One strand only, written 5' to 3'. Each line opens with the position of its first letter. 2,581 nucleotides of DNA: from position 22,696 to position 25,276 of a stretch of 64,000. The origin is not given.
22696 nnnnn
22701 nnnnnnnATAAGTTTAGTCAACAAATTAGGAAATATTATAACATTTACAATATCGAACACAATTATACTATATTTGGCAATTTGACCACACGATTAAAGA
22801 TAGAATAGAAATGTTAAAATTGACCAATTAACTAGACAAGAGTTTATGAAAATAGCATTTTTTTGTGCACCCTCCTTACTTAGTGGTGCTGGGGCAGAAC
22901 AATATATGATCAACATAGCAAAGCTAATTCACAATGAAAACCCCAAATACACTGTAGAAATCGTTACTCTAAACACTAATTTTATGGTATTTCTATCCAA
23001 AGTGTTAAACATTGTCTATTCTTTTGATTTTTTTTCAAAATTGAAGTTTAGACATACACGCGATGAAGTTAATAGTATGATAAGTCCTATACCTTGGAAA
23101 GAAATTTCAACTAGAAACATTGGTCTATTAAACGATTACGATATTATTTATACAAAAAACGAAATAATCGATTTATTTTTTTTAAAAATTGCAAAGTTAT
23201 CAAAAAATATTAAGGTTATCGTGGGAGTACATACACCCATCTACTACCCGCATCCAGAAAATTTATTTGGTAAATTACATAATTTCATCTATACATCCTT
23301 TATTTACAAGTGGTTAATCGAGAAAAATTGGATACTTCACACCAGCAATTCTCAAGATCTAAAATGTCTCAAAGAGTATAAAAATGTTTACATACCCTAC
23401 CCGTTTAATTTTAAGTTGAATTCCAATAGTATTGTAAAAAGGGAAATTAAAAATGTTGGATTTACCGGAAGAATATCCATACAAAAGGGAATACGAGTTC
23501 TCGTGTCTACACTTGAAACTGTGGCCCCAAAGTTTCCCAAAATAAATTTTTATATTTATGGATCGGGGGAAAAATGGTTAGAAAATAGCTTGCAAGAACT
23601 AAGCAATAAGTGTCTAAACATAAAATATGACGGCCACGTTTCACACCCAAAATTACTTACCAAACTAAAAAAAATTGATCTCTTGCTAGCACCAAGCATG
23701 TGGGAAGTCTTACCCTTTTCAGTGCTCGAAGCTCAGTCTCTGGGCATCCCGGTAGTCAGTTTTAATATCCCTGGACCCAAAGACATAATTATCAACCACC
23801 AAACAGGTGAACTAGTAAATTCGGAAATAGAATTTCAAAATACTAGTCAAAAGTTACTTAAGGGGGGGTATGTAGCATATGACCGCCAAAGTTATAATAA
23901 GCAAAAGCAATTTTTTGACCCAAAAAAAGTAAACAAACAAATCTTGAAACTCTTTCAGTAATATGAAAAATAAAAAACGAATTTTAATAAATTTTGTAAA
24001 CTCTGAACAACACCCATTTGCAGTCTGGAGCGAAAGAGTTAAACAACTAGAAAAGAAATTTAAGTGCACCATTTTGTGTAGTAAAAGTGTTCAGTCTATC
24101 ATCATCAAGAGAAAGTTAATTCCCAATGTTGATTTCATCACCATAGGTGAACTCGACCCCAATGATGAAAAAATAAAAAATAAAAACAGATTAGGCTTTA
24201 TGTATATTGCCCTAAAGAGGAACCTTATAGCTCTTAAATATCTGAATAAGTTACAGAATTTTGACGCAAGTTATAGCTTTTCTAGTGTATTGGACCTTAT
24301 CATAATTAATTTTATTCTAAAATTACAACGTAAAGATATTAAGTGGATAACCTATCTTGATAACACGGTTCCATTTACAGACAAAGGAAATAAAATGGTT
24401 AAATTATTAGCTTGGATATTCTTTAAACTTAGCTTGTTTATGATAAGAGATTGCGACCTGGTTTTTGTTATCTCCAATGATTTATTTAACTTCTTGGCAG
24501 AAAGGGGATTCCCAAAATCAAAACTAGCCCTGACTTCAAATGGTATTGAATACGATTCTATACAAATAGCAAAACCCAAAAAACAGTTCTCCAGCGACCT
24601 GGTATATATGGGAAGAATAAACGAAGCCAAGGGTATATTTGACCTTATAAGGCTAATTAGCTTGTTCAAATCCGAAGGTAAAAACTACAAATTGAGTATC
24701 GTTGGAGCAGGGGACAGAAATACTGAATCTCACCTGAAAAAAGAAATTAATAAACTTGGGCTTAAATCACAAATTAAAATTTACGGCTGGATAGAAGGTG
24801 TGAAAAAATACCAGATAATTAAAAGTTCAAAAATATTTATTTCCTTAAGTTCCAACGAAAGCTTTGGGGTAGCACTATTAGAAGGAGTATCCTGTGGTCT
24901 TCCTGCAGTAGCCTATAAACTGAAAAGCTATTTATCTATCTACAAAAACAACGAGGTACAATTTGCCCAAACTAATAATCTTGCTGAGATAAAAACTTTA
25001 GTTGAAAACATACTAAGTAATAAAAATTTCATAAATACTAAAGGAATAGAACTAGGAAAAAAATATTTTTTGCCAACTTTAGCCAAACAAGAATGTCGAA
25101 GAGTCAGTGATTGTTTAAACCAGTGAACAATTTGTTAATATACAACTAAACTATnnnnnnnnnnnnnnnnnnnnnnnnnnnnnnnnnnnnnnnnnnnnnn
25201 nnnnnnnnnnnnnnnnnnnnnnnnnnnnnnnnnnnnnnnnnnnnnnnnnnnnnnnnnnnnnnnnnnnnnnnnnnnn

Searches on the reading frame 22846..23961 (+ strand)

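Call 76: search_protein_families(library=pfam, proteins=[window:22846-23961:+], max_evalue=0.001)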
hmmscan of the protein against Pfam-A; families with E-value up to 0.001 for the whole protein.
window:22846-23961:+ (371 aa): 2 families
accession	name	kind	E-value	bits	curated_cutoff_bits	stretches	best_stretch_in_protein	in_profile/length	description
PF00534.26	Glycos_transf_1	-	6.4e-22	78.3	26.4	1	203-351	17-168/172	Glycosyl transferases group 1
PF13692.12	Glyco_trans_1_4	-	4.5e-21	76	27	1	202-338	2-140/142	Glycosyl transferases group 1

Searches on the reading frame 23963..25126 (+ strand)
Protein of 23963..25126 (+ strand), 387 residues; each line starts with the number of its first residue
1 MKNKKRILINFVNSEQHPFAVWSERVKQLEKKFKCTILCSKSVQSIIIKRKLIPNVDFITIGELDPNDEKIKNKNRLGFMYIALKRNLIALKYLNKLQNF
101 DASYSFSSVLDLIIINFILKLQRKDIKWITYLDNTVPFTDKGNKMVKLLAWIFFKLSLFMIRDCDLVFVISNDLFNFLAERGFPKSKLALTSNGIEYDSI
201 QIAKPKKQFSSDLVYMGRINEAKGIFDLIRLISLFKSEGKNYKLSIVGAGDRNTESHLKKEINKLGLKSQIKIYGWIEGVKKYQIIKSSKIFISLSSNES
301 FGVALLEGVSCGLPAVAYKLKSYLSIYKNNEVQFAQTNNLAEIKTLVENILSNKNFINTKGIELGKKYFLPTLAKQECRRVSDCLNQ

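Call 76: search_protein_families(library=pfam, proteins=[window:23963-25126:+], max_evalue=0.001)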
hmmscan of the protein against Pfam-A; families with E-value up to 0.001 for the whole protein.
window:23963-25126:+ (387 aa): 5 families
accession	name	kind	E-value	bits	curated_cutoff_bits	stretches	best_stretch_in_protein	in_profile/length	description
PF00534.26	Glycos_transf_1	-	8.7e-26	90.9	26.4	1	211-354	16-159/172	Glycosyl transferases group 1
PF13692.12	Glyco_trans_1_4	-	1.2e-17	64.9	27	1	212-344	3-133/142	Glycosyl transferases group 1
PF13524.12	Glyco_trans_1_2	-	0.0004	20.8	25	1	241-353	14-114/144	Glycosyl transferase-like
PF13439.12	Glyco_transf_4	-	0.00041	20.8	28.5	0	123-196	94-167/170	Glycosyltransferase Family 4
PF20706.3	GT4-conflict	-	0.00043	19.8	26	1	193-316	179-309/385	Family 4 Glycosyltransferase in conflict systems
